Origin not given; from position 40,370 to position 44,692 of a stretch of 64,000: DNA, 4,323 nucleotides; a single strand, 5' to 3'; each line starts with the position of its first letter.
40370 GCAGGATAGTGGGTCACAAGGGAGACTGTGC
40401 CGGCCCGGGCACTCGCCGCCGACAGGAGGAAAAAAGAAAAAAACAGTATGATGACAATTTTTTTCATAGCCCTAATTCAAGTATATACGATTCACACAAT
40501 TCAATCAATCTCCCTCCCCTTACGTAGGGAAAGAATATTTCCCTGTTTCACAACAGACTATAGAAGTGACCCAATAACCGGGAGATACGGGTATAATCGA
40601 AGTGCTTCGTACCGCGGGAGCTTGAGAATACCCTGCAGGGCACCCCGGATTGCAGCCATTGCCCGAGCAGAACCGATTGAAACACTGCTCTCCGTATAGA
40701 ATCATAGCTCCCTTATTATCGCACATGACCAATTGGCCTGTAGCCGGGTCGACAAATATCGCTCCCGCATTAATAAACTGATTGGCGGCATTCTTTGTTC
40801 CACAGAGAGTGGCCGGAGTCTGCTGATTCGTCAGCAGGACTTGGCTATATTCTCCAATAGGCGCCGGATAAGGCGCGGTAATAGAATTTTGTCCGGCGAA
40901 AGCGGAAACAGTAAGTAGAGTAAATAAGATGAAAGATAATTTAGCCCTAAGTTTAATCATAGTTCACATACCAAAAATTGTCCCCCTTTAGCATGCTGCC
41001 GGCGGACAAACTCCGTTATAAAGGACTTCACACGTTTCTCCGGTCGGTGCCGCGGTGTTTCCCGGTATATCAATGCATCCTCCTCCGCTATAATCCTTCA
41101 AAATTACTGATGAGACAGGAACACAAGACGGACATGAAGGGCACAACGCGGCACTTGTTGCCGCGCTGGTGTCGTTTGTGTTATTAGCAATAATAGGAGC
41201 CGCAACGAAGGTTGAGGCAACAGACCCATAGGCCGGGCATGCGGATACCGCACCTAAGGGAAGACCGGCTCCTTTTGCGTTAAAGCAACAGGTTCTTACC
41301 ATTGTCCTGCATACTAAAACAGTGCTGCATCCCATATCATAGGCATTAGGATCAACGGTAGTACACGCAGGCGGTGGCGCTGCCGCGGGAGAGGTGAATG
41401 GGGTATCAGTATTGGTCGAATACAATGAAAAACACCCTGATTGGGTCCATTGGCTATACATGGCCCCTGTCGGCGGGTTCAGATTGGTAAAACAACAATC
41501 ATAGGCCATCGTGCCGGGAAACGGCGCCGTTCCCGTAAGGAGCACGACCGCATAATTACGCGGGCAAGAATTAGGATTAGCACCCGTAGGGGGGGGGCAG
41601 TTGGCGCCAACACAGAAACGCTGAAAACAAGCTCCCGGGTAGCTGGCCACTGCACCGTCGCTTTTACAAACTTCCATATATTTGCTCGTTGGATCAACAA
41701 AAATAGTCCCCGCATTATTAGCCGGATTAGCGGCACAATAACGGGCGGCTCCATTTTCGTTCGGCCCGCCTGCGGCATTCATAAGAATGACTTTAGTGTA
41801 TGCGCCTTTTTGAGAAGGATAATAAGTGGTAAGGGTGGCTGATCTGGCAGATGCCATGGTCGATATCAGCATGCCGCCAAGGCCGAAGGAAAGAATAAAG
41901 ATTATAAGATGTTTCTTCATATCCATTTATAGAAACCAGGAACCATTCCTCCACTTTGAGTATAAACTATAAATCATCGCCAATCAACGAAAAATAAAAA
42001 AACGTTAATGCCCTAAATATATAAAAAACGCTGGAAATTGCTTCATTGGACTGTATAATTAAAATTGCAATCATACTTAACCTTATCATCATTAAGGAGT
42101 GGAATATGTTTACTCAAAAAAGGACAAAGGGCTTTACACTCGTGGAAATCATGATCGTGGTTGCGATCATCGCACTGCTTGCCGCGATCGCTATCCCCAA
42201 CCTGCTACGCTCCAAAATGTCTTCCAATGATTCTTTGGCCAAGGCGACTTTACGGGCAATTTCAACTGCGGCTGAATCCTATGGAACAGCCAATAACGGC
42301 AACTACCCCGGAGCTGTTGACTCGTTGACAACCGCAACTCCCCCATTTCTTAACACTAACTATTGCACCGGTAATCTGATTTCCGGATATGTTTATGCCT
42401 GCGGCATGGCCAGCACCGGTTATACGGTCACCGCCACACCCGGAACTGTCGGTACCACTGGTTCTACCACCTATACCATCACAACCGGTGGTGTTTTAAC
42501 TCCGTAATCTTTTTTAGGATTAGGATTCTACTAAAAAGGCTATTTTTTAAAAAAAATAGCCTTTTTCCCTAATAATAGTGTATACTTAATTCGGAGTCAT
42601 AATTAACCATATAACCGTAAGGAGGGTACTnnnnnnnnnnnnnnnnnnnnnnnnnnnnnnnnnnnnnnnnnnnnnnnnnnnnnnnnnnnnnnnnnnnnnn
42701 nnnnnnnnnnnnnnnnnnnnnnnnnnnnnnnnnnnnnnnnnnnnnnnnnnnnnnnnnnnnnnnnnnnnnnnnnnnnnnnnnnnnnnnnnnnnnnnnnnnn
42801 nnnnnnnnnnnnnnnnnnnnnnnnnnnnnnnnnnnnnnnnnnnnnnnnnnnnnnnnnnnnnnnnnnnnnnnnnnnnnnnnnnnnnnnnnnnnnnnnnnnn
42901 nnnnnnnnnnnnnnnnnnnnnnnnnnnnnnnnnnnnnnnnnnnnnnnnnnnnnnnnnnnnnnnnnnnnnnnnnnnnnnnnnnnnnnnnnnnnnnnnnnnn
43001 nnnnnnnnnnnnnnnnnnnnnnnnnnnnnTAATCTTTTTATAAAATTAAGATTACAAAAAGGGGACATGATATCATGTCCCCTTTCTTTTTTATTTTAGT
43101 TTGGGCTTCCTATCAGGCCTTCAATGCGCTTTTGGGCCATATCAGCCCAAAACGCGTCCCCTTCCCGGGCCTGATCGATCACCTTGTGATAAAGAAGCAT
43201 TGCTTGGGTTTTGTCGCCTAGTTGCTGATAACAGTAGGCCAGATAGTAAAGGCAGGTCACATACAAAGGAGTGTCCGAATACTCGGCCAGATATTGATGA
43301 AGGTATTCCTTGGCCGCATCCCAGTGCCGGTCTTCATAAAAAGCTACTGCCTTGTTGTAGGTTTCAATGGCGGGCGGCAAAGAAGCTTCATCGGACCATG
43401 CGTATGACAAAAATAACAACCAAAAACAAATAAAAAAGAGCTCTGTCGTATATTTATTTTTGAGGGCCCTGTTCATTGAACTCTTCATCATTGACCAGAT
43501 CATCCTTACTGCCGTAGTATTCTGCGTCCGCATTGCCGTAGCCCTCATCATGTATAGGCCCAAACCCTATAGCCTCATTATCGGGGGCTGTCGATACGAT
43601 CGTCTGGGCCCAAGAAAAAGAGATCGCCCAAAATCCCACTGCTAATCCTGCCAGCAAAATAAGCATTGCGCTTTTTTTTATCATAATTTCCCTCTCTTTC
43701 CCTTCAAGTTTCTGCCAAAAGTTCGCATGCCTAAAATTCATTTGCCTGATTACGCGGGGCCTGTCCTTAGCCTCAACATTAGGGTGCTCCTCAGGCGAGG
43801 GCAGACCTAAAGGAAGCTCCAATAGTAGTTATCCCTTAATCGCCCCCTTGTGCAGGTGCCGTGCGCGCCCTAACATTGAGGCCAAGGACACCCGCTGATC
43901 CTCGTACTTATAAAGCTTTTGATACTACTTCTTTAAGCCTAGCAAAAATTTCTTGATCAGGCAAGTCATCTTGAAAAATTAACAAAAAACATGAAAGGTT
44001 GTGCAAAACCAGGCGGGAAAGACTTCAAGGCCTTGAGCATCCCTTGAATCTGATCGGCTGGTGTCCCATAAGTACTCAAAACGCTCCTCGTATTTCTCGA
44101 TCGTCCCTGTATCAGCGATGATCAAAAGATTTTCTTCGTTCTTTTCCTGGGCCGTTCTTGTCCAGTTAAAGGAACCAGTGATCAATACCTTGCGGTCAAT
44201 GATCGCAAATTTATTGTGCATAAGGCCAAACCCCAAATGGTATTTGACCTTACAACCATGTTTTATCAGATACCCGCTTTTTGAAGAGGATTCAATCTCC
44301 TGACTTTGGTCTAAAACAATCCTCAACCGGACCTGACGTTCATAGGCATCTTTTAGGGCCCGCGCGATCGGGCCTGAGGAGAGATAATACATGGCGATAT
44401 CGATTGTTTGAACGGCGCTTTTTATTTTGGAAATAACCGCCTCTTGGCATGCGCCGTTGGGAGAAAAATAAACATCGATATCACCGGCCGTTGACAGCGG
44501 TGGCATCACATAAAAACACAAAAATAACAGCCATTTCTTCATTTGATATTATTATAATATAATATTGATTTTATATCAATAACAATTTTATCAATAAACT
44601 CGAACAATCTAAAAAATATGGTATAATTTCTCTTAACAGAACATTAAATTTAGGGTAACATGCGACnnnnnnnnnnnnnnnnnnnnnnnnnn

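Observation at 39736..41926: Three tandem paralogous secreted Cys-rich proteins of unrecognised family, divergent from duplicated pilin genes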

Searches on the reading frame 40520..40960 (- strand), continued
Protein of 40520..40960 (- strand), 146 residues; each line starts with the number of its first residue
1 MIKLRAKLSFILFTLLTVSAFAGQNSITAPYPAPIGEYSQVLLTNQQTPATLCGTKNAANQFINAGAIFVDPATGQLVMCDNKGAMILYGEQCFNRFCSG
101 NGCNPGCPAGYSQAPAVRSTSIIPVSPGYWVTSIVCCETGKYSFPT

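Call 102: list_cluster_members(proteins=[L005:6127-7956:+, L003:12377-14206:-, L024:6364-8193:-, L002:15580-16245:-, L032:5366-6112:+, L029:8288-9361:+, L033:1840-2553:+, L027:2129-3055:-, L025:13092-14039:-, L011:4400-5314:+])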
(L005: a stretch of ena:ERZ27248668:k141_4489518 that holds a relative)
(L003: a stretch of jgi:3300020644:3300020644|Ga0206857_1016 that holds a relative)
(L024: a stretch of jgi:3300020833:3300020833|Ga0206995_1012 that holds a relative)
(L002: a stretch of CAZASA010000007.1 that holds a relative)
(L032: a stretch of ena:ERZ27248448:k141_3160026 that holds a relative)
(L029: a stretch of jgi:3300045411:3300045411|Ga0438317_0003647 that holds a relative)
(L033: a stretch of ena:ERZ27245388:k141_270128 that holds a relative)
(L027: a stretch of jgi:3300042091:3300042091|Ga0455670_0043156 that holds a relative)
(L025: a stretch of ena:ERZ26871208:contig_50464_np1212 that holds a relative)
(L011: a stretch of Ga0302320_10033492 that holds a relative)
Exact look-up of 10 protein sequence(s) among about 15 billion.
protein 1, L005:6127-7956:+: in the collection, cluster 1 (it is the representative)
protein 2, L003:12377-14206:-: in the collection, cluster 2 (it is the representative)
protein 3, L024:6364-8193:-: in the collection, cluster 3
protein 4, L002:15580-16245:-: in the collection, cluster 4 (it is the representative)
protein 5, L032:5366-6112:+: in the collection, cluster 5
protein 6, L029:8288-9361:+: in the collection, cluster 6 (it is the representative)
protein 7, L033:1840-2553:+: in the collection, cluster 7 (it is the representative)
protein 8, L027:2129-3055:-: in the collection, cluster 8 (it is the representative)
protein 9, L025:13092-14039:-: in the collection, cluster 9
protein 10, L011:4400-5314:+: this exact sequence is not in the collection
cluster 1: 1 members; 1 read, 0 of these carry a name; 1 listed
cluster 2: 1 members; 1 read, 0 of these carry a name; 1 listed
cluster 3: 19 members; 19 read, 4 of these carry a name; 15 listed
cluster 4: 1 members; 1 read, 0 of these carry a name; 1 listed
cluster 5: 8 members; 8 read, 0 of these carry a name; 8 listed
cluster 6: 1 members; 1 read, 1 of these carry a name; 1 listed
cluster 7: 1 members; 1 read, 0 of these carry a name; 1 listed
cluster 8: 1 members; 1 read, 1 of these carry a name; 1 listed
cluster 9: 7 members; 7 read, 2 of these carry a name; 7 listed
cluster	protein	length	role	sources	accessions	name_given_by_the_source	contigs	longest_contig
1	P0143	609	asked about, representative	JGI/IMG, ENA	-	-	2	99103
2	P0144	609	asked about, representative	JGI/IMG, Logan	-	-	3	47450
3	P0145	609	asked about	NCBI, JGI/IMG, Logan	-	-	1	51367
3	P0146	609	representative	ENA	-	-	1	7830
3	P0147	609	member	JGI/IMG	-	glucosamine--fructose-6-phosphate aminotransferase (isomerizing)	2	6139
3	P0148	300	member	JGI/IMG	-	glucosamine--fructose-6-phosphate aminotransferase (isomerizing)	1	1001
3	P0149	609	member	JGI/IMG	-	glucosamine--fructose-6-phosphate aminotransferase (isomerizing)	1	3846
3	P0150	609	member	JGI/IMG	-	glucosamine--fructose-6-phosphate aminotransferase (isomerizing)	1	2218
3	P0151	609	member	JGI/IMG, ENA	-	-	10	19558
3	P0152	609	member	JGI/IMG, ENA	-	-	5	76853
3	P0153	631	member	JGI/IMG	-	-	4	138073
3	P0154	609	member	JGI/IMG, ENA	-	-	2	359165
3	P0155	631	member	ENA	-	-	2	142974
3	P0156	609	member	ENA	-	-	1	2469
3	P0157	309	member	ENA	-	-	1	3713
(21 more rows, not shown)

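Call 103: find_related_loci(query=A5, collection=viral_contigs, flank=5000)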
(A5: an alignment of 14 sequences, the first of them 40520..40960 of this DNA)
Query A5 (146 aa) in viral_contigs; peptide patterns used: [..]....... (x = any residue, [..] = any of these).
35 stretches matched a pattern, but none encodes a relative of the query by tblastn (E <= 1e-3).

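Call 104: search_protein_families(library=pfam, alignment_id=A3, max_evalue=0.01)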
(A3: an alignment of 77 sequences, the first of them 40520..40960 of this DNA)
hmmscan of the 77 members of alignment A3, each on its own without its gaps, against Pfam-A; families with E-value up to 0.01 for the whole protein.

A. member 1, window:40520-40960:- (146 aa): 0 families

B. families by the number of members that match (of 77 scanned): 1 family
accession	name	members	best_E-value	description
PF14543.11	TAXi_N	1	0.0071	Xylanase inhibitor N-terminal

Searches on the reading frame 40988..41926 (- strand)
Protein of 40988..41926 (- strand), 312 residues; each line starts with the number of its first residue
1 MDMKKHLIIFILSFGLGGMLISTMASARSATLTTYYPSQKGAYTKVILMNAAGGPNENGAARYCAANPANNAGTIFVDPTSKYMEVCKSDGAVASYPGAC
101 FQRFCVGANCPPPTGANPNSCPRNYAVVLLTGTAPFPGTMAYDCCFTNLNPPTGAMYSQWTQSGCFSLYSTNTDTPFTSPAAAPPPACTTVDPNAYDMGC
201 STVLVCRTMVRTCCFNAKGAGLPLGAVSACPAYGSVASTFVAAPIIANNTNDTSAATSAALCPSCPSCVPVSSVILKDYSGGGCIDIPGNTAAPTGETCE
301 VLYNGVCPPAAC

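Call 4: search_protein_families(library=pfam, proteins=[window:40988-41926:-], max_evalue=1)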
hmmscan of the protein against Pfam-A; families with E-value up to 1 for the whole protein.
window:40988-41926:- (312 aa): 0 families

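Call 8: search_protein_families(library=ncbifam, proteins=[window:40988-41926:-], max_evalue=1)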
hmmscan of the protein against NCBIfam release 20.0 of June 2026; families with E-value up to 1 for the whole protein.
window:40988-41926:- (312 aa): 1 family
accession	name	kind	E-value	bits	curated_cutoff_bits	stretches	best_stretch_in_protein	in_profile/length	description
NF038221.1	IcmJ_DotN_IVB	equivalog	0.031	13.8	100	1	249-305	65-120/205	type IVB secretion system protein IcmJDotN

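Call 71: search_protein_families(library=phrogs, proteins=[window:40988-41926:-], max_evalue=0.01)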
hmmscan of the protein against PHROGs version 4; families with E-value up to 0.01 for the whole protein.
window:40988-41926:- (312 aa): 0 families

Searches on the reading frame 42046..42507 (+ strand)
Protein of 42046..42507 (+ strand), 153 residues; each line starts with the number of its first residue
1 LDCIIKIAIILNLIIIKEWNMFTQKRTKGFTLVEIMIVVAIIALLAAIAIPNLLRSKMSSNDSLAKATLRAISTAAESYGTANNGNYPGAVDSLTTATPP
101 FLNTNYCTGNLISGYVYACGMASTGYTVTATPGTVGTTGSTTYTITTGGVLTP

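Call 4: search_protein_families(library=pfam, proteins=[window:42046-42507:+], max_evalue=1)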
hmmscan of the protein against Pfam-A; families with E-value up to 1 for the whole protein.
window:42046-42507:+ (153 aa): 3 families
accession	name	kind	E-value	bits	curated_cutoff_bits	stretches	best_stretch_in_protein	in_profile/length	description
PF07963.17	N_methyl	-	6.7e-09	35.4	21.2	1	25-50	2-27/27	Prokaryotic N-terminal methylation motif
PF20460.3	DUF6713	-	0.048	14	27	1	15-48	21-55/117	Family of unknown function (DUF6713)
PF16732.10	ComP_DUS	-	0.1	13.9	27.3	1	60-135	10-77/87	Type IV minor pilin ComP, DNA uptake sequence receptor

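Call 8: search_protein_families(library=ncbifam, proteins=[window:42046-42507:+], max_evalue=1)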
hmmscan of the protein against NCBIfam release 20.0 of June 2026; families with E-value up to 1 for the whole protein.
window:42046-42507:+ (153 aa): 19 families
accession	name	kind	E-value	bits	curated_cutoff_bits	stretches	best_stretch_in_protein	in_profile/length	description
NF041775.1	typeIV_PilA_Myxo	equivalog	9.3e-16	58.4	400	1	25-80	8-63/214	type IV pilin protein PilA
TIGR01710.1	typeII_sec_gspG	equivalog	3.3e-11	43.3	88.85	1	28-95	1-67/134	type II secretion system major pseudopilin GspG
NF040999.1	pilin_ComGC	equivalog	6.9e-11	42.2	75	1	28-86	2-59/84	competence type IV pilus major pilin ComGC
NF007862.0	PRK10574.1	equivalog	1.7e-08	34.7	138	1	26-63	3-42/145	prepilin peptidase-dependent pilin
TIGR02532.1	IV_pilin_GFxxxE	domain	1.2e-07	31.3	16.3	1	28-50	2-24/24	prepilin-type N-terminal cleavage/methylation domain-containing protein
NF041013.1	T4P_ComGE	equivalog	1.9e-06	27.8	49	1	25-76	1-53/83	competence type IV pilus minor pilin ComGE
TIGR01708.2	typeII_sec_gspH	equivalog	6.6e-06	26.2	80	1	28-53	2-27/169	type II secretion system minor pseudopilin GspH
TIGR02596.1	TIGR02596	subfamily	9e-06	25.9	70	1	30-69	1-38/196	Verru_Chthon cassette protein D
TIGR01711.1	gspJ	equivalog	0.0019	18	64.85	1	28-70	1-42/192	type II secretion system minor pseudopilin GspJ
NF007800.0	PRK10506.1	equivalog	0.0028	17.5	158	1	24-49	5-30/163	prepilin peptidase-dependent protein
NF007848.0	PRK10557.1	equivalog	0.0053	16.1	120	1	23-64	6-50/192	prepilin peptidase-dependent protein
NF040982.1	ComGD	equivalog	0.0088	16.5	70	1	28-53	2-27/139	competence type IV pilus minor pilin ComGD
TIGR01707.1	gspI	equivalog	0.013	16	44.35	1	29-69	1-40/101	type II secretion system minor pseudopilin GspI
TIGR02865.1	spore_II_E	equivalog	0.045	11.8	490.8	1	5-122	122-239/764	stage II sporulation protein E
NF047827.1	T3SSXpsH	equivalog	0.088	12.6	160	1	28-55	1-28/145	type II secretion system protein XpsH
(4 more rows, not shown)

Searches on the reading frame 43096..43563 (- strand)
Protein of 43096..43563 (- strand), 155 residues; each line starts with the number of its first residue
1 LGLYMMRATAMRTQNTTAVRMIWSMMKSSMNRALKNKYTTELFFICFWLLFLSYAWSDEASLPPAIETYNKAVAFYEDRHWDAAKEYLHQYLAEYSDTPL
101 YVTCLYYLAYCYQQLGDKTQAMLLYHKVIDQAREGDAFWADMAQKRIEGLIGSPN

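Call 4: search_protein_families(library=pfam, proteins=[window:43096-43563:-], max_evalue=1)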
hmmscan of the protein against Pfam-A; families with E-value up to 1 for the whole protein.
window:43096-43563:- (155 aa): 15 families
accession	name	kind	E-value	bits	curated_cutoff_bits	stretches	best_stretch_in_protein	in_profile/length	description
PF13174.12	TPR_6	-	6.5e-10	39.4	26.3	2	104-131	2-29/33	Tetratricopeptide repeat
PF13432.12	TPR_16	-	9.6e-06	26.4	32.7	1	69-132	1-61/65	Tetratricopeptide repeat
PF07719.23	TPR_2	-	2e-05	24.8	27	1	104-131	3-30/34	Tetratricopeptide repeat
PF14559.12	TPR_19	-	0.00012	22.7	25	1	77-140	3-63/68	Tetratricopeptide repeat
PF00515.34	TPR_1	-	0.00016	21.8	27.8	1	104-130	3-29/34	Tetratricopeptide repeat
PF13424.12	TPR_12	-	0.0019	18.8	30.1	1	68-133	5-76/77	Tetratricopeptide repeat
PF13428.12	TPR_14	-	0.0033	18.4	23.5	1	104-144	3-43/44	Tetratricopeptide repeat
PF13371.12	TPR_9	-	0.024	15.1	35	1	67-97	31-61/73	Tetratricopeptide repeat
PF13181.12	TPR_8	-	0.047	14.3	25.7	1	105-130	4-29/34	Tetratricopeptide repeat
PF12895.13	ANAPC3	-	0.092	13.5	27.2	2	105-130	26-50/82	Anaphase-promoting complex, cyclosome, subunit 3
PF13431.12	TPR_17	-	0.099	13.4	24.4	1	98-121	9-32/34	Tetratricopeptide repeat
PF18845.6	baeRF_family3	-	0.15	12.9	31.5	1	84-129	68-109/168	Bacterial archaeo-eukaryotic release factor family 3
PF23558.1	TPR_P4H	-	0.17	12.4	27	1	75-130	17-70/91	Prolyl 4-hydroxylase peptide-substrate-binding domain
PF13176.12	TPR_7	-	0.26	11.9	27.9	1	108-133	5-30/36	Tetratricopeptide repeat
PF13374.12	TPR_10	-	0.33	11.5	27.5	1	103-130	3-30/42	Tetratricopeptide repeat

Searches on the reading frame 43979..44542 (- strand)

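Call 17: search_protein_families(library=pfam, proteins=[window:43979-44542:-], max_evalue=0.001)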
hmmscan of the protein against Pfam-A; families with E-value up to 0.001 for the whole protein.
window:43979-44542:- (187 aa): 3 families
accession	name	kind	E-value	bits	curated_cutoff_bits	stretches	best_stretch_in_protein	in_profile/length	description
PF13091.12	PLDc_2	-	5.2e-33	114.1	27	1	37-159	2-132/132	PLD-like domain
PF07894.18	SACK1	-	1.6e-09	38.2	21.4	1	87-163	203-273/274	Scaffolding anchor of CK1 domain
PF00614.28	PLDc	-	0.0002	21.7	21.9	1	105-130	2-27/28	Phospholipase D Active site motif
